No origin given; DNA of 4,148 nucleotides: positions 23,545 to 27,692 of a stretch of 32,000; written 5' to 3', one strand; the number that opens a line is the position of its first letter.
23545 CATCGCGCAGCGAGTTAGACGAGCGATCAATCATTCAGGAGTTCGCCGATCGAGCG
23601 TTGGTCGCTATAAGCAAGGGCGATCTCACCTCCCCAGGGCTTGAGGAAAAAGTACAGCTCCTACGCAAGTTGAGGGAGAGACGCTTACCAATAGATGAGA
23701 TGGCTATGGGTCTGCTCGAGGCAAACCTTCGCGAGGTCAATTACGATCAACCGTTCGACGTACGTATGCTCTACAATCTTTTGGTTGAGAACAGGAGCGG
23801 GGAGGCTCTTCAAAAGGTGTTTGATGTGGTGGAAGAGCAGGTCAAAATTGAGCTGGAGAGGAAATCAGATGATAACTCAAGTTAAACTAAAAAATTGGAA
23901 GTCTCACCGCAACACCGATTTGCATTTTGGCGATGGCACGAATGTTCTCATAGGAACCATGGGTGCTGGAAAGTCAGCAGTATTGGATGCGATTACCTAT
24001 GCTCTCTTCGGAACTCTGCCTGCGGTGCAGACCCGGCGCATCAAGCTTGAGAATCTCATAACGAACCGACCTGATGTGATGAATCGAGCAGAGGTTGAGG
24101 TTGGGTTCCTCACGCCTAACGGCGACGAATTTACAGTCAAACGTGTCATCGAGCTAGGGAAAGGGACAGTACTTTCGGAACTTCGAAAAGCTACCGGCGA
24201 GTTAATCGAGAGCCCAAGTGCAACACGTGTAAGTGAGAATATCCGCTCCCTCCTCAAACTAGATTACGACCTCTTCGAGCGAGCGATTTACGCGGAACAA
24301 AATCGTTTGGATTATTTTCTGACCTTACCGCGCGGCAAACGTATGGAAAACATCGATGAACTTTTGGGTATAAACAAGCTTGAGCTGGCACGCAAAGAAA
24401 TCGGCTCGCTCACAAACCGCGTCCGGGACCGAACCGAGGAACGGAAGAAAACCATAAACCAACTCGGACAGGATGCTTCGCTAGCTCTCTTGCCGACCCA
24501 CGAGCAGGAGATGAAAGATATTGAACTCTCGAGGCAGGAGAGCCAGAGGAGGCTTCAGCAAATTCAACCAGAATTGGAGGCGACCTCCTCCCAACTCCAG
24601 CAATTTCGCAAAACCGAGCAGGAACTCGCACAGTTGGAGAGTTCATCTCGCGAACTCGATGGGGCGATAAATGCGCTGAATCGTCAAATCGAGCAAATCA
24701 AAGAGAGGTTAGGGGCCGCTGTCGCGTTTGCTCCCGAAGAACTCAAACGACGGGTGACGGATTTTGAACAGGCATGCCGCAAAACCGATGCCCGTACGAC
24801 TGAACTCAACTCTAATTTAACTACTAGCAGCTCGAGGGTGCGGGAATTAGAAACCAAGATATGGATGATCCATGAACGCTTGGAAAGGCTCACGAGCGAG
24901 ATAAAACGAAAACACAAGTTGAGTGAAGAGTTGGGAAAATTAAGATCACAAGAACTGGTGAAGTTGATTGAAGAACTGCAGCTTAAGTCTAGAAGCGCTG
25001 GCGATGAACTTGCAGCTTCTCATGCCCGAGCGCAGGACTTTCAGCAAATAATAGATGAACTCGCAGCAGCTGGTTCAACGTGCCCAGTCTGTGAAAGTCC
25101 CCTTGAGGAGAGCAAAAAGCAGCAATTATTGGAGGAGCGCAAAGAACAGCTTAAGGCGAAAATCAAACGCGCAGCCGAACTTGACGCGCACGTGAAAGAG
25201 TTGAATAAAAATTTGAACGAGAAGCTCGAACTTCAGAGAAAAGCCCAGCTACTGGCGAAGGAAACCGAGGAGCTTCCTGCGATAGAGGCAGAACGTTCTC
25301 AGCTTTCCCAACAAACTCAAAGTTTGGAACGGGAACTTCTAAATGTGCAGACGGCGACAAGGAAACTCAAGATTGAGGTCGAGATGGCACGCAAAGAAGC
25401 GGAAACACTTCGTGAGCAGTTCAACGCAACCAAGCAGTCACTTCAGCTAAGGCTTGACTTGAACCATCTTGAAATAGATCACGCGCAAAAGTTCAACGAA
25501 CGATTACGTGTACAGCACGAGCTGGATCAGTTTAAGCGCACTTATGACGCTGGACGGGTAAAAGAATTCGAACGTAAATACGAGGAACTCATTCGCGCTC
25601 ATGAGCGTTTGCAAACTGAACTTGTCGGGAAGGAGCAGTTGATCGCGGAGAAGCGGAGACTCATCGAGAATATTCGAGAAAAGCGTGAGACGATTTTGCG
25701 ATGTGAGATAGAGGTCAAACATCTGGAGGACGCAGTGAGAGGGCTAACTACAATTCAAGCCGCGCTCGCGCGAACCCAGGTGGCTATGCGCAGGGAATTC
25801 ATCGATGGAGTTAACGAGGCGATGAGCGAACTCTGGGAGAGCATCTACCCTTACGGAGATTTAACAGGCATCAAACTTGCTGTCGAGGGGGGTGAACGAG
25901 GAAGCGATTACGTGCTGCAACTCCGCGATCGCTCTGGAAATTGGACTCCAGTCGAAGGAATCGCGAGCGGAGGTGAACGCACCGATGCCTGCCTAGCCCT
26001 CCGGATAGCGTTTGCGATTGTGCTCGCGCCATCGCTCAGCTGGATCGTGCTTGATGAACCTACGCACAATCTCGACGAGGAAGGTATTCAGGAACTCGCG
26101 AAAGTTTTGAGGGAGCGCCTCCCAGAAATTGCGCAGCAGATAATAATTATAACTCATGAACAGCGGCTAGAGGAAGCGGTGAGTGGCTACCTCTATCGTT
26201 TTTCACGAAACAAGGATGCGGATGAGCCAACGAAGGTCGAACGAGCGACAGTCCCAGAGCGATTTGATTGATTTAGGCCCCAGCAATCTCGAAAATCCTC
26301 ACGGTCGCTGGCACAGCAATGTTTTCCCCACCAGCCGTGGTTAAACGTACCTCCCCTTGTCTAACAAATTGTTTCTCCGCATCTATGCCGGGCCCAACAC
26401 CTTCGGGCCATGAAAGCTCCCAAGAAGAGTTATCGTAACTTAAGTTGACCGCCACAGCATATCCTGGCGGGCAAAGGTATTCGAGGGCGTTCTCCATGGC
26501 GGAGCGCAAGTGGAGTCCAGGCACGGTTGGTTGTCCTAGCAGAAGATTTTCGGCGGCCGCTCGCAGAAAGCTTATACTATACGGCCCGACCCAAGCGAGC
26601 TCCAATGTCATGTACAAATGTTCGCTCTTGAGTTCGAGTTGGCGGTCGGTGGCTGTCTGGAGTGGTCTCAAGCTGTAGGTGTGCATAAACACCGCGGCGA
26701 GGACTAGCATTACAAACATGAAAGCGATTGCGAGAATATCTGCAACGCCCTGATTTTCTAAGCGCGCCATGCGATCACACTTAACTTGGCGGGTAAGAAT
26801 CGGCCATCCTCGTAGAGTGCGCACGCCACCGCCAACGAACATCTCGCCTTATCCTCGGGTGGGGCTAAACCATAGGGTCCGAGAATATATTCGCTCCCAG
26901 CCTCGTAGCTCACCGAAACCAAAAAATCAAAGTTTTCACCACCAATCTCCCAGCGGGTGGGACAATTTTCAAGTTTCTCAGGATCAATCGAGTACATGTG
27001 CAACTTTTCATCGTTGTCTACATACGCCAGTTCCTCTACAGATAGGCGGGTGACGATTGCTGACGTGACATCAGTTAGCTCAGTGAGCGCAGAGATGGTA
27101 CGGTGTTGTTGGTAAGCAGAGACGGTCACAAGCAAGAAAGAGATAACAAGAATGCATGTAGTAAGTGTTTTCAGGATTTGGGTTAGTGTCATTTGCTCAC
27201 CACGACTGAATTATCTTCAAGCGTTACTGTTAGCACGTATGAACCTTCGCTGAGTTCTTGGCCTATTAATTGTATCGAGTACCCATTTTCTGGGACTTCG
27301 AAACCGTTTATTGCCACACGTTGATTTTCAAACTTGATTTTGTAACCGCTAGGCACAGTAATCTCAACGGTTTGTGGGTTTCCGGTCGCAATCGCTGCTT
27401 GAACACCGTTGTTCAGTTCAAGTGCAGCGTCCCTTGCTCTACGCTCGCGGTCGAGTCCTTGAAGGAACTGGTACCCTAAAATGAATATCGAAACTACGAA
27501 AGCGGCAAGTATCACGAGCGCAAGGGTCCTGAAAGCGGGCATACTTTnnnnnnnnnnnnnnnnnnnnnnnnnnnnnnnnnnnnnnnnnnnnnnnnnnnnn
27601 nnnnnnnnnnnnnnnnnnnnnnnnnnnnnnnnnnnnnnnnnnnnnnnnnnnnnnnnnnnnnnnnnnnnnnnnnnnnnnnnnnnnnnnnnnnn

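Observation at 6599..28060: Dispersed type-IV-filament-like apparatus: one motor/platform pair plus two paralogous modules of N-anchored proteins, interleaved with Moco and DNA-repair genes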

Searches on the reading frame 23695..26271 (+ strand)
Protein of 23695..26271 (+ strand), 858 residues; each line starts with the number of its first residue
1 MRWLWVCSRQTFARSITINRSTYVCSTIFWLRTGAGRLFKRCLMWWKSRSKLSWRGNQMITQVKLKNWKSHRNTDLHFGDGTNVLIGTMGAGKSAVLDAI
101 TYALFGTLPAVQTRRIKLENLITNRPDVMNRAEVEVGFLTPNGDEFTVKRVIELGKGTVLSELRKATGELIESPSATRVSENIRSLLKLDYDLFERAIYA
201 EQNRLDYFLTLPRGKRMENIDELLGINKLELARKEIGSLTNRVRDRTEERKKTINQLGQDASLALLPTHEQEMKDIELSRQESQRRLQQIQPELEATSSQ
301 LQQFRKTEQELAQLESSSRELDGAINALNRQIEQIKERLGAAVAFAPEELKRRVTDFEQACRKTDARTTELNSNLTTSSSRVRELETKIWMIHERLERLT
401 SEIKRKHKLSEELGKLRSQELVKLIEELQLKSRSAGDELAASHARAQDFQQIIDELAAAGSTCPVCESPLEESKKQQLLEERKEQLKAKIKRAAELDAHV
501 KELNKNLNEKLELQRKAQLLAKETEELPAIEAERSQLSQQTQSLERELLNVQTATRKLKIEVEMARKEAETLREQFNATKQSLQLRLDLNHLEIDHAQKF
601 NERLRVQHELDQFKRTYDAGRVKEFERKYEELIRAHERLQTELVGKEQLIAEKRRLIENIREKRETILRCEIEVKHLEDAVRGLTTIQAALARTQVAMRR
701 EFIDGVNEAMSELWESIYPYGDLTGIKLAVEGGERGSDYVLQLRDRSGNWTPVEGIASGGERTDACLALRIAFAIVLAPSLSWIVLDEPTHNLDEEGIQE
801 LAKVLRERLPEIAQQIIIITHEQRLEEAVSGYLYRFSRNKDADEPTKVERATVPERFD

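Call 11: search_protein_families(library=pfam, proteins=[window:23695-26271:+], max_evalue=0.001)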
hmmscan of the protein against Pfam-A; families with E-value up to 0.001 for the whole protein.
window:23695-26271:+ (858 aa): 5 families
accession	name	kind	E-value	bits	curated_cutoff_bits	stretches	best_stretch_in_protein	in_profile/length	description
PF02463.25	SMC_N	-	6e-23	81.9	40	2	59-153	1-104/220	RecF/RecN/SMC N terminal domain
PF13476.12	AAA_23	-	3.9e-21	77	27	1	63-257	2-196/201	AAA domain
PF13175.12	AAA_15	-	2.7e-08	34.3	32.1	1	59-330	1-265/374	AAA ATPase domain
PF04423.19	Rad50_zn_hook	-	3.5e-08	33.6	24.3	1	443-489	2-48/52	Rad50 zinc hook motif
PF13555.12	AAA_29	-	6e-08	32.8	27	1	61-106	2-48/61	P-loop containing region of AAA domain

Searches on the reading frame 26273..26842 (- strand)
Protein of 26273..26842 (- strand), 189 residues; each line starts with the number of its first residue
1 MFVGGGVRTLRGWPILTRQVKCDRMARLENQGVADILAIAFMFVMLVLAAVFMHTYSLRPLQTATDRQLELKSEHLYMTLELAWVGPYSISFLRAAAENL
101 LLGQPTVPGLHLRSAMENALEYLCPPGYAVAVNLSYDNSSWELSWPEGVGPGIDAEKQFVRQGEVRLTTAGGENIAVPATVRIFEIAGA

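Call 5: search_protein_families(library=pfam, proteins=[window:26273-26842:-], max_evalue=1)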
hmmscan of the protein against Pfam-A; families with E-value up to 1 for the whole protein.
window:26273-26842:- (189 aa): 0 families

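Call 6: search_protein_families(library=ncbifam, proteins=[window:26273-26842:-], max_evalue=1)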
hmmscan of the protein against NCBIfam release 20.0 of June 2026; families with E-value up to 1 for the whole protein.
window:26273-26842:- (189 aa): 0 families

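Call 60: search_protein_families(library=pfam, alignment_id=A3, max_evalue=1)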
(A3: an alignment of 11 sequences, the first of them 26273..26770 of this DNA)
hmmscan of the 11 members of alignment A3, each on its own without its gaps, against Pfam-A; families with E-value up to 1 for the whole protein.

A. member 1, window:26273-26770:- (165 aa): 0 families

B. families by the number of members that match (of 11 scanned): 5 families
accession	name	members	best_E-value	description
PF02768.20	DNA_pol3_beta_3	1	0.012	DNA polymerase III beta subunit, C-terminal domain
PF05545.16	FixQ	1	0.13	Cbb3-type cytochrome oxidase component FixQ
PF23960.2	DUF7289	1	0.18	Family of unknown function (DUF7289)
PF10703.15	MoaF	1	0.21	MoaF N-terminal domain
PF05115.19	PetL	1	0.51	Cytochrome B6-F complex subunit VI (PetL)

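Call 104: search_solved_structures(query=A3, max_evalue=0.1)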
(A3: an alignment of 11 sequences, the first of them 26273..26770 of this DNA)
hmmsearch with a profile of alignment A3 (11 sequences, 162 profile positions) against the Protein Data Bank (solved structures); distinct sequences matched with E-value up to 0.1: 0.

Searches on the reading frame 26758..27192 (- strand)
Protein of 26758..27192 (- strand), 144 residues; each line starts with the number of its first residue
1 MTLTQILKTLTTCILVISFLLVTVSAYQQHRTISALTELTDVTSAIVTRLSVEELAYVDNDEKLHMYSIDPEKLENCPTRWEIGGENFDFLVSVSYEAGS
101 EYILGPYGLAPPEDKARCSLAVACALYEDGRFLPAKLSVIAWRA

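Call 5: search_protein_families(library=pfam, proteins=[window:26758-27192:-], max_evalue=1)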
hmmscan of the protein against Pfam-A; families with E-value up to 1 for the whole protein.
window:26758-27192:- (144 aa): 0 families

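Call 6: search_protein_families(library=ncbifam, proteins=[window:26758-27192:-], max_evalue=1)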
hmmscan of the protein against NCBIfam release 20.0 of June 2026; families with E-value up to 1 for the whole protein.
window:26758-27192:- (144 aa): 1 family
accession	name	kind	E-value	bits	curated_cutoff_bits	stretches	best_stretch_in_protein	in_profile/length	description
NF007423.1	PRK09966.1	equivalog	0.048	12.5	325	1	3-49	146-192/390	diguanylate cyclase DgcN/YfiN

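Call 105: search_solved_structures(query=A6, max_evalue=0.1)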
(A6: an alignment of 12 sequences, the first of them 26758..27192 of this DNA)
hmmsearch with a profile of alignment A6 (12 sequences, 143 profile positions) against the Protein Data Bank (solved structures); distinct sequences matched with E-value up to 0.1: 1.
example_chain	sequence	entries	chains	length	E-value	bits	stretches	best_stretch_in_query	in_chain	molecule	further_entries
4i5s_A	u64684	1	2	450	0.013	18.9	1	7-76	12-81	Putative histidine kinase CovS; VicK-like protein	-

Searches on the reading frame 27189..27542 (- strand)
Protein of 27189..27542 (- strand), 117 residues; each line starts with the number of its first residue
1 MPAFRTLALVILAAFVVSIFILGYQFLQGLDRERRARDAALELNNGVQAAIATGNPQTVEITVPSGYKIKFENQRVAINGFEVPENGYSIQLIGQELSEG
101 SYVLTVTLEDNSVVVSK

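Call 5: search_protein_families(library=pfam, proteins=[window:27189-27542:-], max_evalue=1)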
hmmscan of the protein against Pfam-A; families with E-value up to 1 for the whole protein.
window:27189-27542:- (117 aa): 2 families
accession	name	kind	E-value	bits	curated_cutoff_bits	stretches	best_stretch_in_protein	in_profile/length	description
PF07055.18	Eno-Rase_FAD_bd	-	0.089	13.6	25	1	30-88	1-60/64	Enoyl reductase FAD binding domain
PF07790.16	Pilin_N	-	0.22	12.8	25.2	1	7-79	13-74/78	Archaeal Type IV pilin, N-terminal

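Call 6: search_protein_families(library=ncbifam, proteins=[window:27189-27542:-], max_evalue=1)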
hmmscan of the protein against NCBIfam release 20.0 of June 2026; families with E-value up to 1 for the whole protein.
window:27189-27542:- (117 aa): 2 families
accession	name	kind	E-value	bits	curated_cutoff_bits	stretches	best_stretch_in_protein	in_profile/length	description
NF010177.0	PRK13656.1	subfamily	0.053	12.2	403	1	29-90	324-386/398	enoyl-[acyl-carrier-protein] reductase FabV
NF009524.0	PRK12886.1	equivalog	0.085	12.2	387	1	36-67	54-85/291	prenyltransferase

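Call 28: search_solved_structures(query=A5, max_evalue=10)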
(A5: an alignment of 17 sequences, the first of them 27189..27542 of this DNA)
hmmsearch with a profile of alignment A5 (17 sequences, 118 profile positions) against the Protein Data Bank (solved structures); distinct sequences matched with E-value up to 10: 24.
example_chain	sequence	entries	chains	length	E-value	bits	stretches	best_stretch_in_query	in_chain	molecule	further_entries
8fmw_AH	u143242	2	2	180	0.035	17.4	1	19-83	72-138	50S ribosomal protein L6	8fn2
6s0x_G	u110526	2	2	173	0.047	17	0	61-82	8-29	50S ribosomal protein L6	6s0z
5tcu_LL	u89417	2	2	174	0.048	17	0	61-82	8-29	50S ribosomal protein L6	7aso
5t7v_LL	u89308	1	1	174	0.048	17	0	61-82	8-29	50S ribosomal protein L6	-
5li0_H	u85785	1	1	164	0.049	16.9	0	61-82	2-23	50S ribosomal protein L6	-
6fxc_AG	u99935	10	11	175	0.049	16.9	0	61-82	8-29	50S ribosomal protein L6 | Large ribosomal subunit protein uL6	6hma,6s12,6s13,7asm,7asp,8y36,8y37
9t4r_g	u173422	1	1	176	0.05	16.9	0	61-82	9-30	Large ribosomal subunit protein uL6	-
5hl7_E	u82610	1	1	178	0.051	16.9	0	61-82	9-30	50S ribosomal protein L6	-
4wce_E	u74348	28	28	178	0.051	16.9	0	61-82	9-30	50S ribosomal protein L6 | Large ribosomal subunit protein uL6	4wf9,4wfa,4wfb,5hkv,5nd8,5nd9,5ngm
6wru_U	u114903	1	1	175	0.054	16.8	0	61-82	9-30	50S ribosomal protein L6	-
4v61_BI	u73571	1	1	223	0.16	15.3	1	48-89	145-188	Ribosomal Protein L6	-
9v96_A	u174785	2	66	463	0.17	15.2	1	7-90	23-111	Flagellin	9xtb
8bcp_C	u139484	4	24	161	0.24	14.7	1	32-85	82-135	Tail tube terminator protein p142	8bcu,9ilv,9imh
8hqo_a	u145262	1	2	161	0.24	14.7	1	32-85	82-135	Tail terminator protein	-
2ltr_A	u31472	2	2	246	0.38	14.1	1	54-104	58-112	Protein RDE-4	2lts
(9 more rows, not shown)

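Call 61: search_protein_families(library=pfam, alignment_id=A5, max_evalue=1)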
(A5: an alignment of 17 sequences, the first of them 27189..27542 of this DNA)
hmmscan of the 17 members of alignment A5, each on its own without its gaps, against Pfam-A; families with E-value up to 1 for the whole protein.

A. member 1, window:27189-27542:- (117 aa): 2 families
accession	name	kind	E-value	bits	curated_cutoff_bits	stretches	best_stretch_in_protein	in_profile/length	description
PF07055.18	Eno-Rase_FAD_bd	-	0.089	13.6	25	1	30-88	1-60/64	Enoyl reductase FAD binding domain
PF07790.16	Pilin_N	-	0.22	12.8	25.2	1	7-79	13-74/78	Archaeal Type IV pilin, N-terminal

B. families by the number of members that match (of 17 scanned): 15 families
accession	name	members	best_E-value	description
PF16904.10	PurL_C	1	0.015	Phosphoribosylformylglycinamidine synthase II C-terminus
PF15016.13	C5orf34_C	1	0.03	C5orf34 C-terminal domain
PF12729.13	4HB_MCP_1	1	0.037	Four helix bundle sensory module for signal transduction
PF23884.1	DUF7237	1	0.045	Family of unknown function (DUF7237)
PF04598.17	Gasdermin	1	0.061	Gasdermin pore forming domain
PF22898.2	NOMO1-like_1st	1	0.065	BOS complex subunit NOMO1-like, first beta sandwich domain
PF13131.11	DUF3951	1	0.067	Protein of unknown function (DUF3951)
PF07055.18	Eno-Rase_FAD_bd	1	0.089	Enoyl reductase FAD binding domain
PF15185.11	BMF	1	0.094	Bcl-2-modifying factor, apoptosis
PF09946.14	DUF2178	1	0.1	Predicted membrane protein (DUF2178)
PF06305.16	LapA_dom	1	0.1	Lipopolysaccharide assembly protein A domain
PF13421.11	Band_7_1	1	0.14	SPFH domain-Band 7 family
PF08522.16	BT_3987-like_N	1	0.14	BT_3987-like, N-terminal domain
PF19886.4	DUF6359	1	0.19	Domain of unknown function (DUF6359)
PF07790.16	Pilin_N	1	0.22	Archaeal Type IV pilin, N-terminal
